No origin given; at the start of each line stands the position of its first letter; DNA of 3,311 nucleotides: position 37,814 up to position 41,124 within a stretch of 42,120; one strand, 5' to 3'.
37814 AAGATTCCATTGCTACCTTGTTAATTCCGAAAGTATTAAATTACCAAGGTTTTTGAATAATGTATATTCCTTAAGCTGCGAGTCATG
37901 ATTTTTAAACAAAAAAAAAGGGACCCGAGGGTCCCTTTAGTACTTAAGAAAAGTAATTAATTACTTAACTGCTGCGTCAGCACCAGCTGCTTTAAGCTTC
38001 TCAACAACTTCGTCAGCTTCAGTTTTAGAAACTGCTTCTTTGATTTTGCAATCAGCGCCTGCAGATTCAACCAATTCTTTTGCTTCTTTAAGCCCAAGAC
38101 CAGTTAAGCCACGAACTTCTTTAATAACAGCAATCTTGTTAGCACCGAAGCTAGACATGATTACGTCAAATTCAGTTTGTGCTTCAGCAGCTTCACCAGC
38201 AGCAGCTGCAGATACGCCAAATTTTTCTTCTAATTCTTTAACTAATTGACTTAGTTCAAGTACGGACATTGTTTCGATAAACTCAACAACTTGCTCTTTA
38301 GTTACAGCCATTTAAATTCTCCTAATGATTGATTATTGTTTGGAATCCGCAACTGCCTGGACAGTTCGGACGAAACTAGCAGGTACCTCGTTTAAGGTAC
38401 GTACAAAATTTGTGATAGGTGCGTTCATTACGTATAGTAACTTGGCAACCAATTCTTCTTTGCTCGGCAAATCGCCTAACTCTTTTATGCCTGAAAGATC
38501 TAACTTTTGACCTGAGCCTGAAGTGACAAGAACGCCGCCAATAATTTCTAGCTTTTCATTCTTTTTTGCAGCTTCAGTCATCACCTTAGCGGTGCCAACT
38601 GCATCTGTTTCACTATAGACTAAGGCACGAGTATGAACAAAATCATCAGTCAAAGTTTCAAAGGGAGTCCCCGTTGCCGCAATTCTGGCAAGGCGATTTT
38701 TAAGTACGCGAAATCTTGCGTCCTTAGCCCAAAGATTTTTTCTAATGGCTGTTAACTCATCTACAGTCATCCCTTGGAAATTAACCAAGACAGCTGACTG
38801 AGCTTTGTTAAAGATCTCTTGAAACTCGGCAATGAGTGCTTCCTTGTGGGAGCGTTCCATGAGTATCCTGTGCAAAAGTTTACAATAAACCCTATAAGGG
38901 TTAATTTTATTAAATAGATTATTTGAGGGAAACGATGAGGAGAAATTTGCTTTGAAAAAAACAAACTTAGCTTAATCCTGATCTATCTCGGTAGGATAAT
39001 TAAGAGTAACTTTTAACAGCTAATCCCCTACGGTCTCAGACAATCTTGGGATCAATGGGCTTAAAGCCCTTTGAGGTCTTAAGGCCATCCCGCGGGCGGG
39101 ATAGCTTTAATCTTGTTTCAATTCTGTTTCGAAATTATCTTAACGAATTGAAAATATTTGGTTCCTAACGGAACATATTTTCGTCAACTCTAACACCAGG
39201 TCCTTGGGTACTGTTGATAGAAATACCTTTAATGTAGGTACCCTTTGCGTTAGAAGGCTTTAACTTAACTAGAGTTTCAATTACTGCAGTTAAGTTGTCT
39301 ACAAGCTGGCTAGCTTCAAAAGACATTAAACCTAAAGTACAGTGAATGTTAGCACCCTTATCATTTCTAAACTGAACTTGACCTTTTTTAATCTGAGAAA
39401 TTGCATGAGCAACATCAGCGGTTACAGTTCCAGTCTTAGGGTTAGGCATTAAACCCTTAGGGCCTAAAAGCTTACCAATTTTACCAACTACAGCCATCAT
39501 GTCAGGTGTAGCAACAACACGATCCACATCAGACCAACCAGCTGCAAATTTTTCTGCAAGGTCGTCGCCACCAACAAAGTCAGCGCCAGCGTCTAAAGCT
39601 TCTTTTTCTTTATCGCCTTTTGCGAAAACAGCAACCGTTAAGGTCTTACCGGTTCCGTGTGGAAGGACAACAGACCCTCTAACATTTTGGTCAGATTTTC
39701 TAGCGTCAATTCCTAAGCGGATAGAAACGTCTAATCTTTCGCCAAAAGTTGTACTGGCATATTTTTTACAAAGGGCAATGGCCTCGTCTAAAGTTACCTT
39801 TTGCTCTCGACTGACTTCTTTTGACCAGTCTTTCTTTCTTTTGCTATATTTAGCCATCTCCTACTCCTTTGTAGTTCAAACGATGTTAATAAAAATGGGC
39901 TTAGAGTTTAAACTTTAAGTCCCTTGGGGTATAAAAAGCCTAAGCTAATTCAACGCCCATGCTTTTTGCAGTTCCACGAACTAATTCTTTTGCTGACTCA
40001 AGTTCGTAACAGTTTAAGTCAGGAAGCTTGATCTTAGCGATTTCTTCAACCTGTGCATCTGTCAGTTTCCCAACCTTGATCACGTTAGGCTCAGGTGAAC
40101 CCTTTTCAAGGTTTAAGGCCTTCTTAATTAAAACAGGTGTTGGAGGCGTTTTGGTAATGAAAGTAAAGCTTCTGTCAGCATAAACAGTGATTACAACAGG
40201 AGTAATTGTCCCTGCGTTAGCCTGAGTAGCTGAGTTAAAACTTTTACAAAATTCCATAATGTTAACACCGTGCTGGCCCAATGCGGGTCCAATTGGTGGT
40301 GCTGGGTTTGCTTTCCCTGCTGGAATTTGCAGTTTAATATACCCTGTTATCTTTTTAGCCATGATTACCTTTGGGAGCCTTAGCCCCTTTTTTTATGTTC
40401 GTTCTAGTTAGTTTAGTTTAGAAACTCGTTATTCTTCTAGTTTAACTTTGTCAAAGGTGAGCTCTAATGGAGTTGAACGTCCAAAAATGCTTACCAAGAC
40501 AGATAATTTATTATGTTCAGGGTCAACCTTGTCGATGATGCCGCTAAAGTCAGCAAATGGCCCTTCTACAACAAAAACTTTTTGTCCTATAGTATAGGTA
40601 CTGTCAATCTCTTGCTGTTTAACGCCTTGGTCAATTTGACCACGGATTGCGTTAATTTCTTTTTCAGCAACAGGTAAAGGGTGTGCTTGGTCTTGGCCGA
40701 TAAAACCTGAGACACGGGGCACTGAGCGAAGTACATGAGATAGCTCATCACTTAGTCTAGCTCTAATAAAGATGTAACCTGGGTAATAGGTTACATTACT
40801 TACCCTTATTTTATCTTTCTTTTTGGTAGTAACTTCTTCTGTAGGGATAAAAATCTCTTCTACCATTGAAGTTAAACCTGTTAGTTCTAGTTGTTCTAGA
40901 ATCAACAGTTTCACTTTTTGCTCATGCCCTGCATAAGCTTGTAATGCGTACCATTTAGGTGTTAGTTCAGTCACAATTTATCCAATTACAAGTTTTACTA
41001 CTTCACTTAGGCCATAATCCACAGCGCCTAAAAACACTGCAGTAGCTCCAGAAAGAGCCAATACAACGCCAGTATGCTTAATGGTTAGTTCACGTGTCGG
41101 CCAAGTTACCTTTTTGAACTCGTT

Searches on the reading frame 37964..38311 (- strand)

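Call 69: search_protein_families(library=pfam, proteins=[window:37964-38311:-], max_evalue=0.1)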
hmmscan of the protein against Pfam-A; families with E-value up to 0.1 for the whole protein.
window:37964-38311:- (116 aa): 4 families
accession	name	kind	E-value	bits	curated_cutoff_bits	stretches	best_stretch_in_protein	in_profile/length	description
PF00542.24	Ribosomal_L12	-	1.7e-24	86.3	25.9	1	48-116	1-67/67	Ribosomal protein L7/L12 C-terminal domain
PF16320.10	Ribosomal_L12_N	-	2.1e-15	56.6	25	1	4-42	1-39/48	Ribosomal protein L7/L12 dimerisation domain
PF13458.12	Peripla_BP_6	-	0.0047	17.1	31.7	1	35-113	113-193/343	Periplasmic binding protein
PF11272.13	DUF3072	-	0.072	13.4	27.5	0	80-109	26-53/56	Protein of unknown function (DUF3072)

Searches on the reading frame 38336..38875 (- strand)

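Call 69: search_protein_families(library=pfam, proteins=[window:38336-38875:-], max_evalue=0.1)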
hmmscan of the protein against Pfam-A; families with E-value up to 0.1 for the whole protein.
window:38336-38875:- (180 aa): 1 family
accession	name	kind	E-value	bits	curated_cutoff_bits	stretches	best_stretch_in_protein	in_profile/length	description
PF00466.25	Ribosomal_L10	-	1.1e-24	86.8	22.8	1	6-104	1-100/100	Ribosomal protein L10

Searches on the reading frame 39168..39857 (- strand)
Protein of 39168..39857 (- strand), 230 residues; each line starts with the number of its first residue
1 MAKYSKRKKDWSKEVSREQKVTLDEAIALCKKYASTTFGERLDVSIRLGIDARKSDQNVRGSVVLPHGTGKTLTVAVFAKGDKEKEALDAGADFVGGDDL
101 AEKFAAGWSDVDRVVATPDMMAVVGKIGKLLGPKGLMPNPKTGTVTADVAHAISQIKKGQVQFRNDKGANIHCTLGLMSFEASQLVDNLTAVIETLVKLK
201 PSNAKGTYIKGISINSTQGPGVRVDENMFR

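Call 69: search_protein_families(library=pfam, proteins=[window:39168-39857:-], max_evalue=0.1)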
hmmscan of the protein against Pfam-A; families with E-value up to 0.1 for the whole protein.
window:39168-39857:- (230 aa): 3 families
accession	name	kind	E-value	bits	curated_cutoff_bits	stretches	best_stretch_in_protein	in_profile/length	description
PF00687.26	Ribosomal_L1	-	1.6e-65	220.8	32.2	1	31-220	2-198/198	Ribosomal protein L1p/L10e family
PF00381.24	PTS-HPr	-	0.014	15.9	23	0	72-95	56-79/81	PTS HPr component phosphorylation site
PF04851.21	ResIII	-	0.039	14.3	22.5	1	43-81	20-46/164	Type III restriction enzyme, res subunit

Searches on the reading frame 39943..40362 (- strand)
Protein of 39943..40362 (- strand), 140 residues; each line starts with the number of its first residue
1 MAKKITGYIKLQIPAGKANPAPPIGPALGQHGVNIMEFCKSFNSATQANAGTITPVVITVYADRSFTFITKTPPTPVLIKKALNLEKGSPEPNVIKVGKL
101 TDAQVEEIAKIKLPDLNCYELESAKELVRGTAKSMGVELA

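Call 69: search_protein_families(library=pfam, proteins=[window:39943-40362:-], max_evalue=0.1)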
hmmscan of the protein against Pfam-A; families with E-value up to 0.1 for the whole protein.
window:39943-40362:- (140 aa): 3 families
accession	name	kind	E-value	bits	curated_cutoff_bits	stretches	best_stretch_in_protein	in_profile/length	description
PF03946.19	Ribosomal_L11_N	-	1.6e-29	101.8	32.9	1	9-66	1-58/58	Ribosomal protein L11, N-terminal domain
PF00298.24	Ribosomal_L11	-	2.6e-24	85.9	21.4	1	71-138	1-68/69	Ribosomal protein L11, RNA binding domain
PF03744.18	BioW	-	0.0012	18.9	25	1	78-138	33-93/239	6-carboxyhexanoate--CoA ligase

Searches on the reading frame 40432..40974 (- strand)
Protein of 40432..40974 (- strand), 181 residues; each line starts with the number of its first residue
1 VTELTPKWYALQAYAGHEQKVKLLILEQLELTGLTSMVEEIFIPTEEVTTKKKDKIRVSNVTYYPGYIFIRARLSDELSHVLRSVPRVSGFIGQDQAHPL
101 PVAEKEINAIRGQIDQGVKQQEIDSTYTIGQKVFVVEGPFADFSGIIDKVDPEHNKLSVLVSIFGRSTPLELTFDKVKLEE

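Call 69: search_protein_families(library=pfam, proteins=[window:40432-40974:-], max_evalue=0.1)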
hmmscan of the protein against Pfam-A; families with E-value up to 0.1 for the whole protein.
window:40432-40974:- (181 aa): 3 families
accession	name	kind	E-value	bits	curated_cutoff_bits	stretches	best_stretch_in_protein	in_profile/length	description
PF02357.24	NusG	-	1.4e-22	80.4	22.2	1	7-111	2-93/93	Transcription termination factor nusG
PF00467.35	KOW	-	8.4e-06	25.8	22.3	1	130-158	2-30/32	KOW motif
PF13051.11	DUF3912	-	0.029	15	23.1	1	125-156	11-42/92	Protein of unknown function (DUF3912)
